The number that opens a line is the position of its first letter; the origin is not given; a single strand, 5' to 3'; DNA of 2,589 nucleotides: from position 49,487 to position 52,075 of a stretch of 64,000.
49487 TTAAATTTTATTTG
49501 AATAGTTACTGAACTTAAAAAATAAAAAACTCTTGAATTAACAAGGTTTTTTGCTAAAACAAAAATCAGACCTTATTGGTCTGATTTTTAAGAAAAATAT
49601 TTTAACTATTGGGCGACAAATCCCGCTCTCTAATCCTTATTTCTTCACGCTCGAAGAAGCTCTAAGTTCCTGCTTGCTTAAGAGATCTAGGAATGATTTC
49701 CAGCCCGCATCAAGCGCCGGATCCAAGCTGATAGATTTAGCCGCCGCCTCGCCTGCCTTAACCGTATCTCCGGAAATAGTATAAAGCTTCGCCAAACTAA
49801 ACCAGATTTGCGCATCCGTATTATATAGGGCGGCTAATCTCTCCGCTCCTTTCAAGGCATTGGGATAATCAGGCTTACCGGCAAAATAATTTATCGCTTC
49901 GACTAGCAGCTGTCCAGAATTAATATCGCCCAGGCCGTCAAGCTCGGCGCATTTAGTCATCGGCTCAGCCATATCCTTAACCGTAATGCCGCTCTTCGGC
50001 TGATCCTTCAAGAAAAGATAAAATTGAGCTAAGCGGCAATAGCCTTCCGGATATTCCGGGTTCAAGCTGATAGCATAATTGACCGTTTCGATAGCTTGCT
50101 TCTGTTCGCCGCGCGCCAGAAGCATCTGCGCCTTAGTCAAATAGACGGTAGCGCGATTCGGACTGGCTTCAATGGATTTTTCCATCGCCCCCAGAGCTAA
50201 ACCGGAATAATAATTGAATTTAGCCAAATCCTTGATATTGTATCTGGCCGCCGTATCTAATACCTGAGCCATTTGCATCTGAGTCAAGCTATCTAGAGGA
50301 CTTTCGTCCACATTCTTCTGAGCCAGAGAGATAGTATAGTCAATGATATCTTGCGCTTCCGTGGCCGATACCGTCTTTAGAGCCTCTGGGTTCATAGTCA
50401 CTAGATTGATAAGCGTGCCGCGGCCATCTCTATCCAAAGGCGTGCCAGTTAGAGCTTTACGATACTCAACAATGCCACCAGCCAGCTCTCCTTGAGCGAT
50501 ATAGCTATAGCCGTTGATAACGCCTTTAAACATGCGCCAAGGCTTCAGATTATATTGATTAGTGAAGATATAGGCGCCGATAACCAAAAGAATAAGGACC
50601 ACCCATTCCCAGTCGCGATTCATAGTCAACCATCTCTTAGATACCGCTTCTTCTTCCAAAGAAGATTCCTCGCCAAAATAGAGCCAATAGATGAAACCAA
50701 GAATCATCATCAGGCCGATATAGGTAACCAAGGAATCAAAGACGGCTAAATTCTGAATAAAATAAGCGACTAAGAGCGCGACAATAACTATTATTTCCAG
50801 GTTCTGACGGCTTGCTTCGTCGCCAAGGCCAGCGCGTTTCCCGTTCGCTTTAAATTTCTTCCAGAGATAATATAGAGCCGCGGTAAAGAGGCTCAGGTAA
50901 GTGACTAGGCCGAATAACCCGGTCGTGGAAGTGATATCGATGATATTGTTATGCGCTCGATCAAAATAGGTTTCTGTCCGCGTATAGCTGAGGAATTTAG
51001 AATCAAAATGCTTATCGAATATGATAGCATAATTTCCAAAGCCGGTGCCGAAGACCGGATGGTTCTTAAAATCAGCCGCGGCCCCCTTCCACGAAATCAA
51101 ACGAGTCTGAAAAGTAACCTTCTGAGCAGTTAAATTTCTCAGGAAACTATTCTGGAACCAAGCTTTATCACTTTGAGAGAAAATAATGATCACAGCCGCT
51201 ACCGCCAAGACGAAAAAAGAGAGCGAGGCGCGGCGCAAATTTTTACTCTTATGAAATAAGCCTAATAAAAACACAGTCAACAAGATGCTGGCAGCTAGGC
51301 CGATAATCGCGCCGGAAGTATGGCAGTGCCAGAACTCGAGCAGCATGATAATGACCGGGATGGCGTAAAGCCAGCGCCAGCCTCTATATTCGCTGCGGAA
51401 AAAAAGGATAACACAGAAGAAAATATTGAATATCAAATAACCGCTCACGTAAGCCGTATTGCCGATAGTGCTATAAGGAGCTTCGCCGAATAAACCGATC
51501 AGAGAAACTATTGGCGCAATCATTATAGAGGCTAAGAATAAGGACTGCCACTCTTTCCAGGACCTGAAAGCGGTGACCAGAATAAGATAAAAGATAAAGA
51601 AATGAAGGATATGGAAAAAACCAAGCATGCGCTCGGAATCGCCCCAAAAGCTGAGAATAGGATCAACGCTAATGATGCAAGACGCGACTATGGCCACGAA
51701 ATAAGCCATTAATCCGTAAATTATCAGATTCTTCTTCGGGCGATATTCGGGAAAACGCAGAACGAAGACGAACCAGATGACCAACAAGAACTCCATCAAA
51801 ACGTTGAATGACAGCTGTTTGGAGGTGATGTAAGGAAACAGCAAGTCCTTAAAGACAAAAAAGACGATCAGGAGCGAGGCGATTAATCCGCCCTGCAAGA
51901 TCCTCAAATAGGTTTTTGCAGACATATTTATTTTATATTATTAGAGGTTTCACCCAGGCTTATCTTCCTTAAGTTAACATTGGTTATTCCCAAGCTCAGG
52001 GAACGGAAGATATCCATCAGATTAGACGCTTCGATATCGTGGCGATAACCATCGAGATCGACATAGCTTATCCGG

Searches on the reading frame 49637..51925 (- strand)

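Call 5: search_protein_families(library=pfam, proteins=[window:49637-51925:-], max_evalue=0.1)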
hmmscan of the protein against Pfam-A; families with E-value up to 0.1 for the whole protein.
window:49637-51925:- (762 aa): 16 families
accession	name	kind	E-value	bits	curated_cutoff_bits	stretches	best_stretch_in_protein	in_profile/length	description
PF04932.20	Wzy_C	-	1.1e-14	54.9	31.7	1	193-344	5-149/149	O-Antigen ligase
PF13431.12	TPR_17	-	2.1e-11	43.6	24.4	2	618-642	5-29/34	Tetratricopeptide repeat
PF13428.12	TPR_14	-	8.4e-08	32.6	23.5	1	594-635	3-44/44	Tetratricopeptide repeat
PF07719.23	TPR_2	-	2e-07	31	27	0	705-737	1-33/34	Tetratricopeptide repeat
PF13181.12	TPR_8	-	3.5e-07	30.3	25.7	0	705-737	1-33/34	Tetratricopeptide repeat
PF13414.12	TPR_11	-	6.8e-07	29.3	26.8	1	600-636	2-38/42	TPR repeat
PF00515.34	TPR_1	-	2.1e-05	24.5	27.8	0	593-625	2-34/34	Tetratricopeptide repeat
PF23914.1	TPR_CcmH_CycH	-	0.0002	21.7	42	0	576-611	68-103/158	Cytochrome c-type biogenesis protein H TPR domain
PF14559.12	TPR_19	-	0.00039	21.1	25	0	577-618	10-51/68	Tetratricopeptide repeat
PF13432.12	TPR_16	-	0.0021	18.9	32.7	0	577-626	16-65/65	Tetratricopeptide repeat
PF09295.16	ChAPs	-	0.0058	16.1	20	0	579-661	221-301/395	ChAPs (Chs5p-Arf1p-binding proteins)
PF12895.13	ANAPC3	-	0.0088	16.7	27.2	0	577-639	8-69/82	Anaphase-promoting complex, cyclosome, subunit 3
PF25058.1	ARM_TT21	-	0.015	15.7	27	1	581-638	83-140/155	Tetratricopeptide repeat protein 21 ARM repeat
PF13429.12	TPR_15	-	0.082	12.8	26.2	0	690-737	132-178/280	Tetratricopeptide repeat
PF13424.12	TPR_12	-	0.085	13.5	30.1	0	586-616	39-69/77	Tetratricopeptide repeat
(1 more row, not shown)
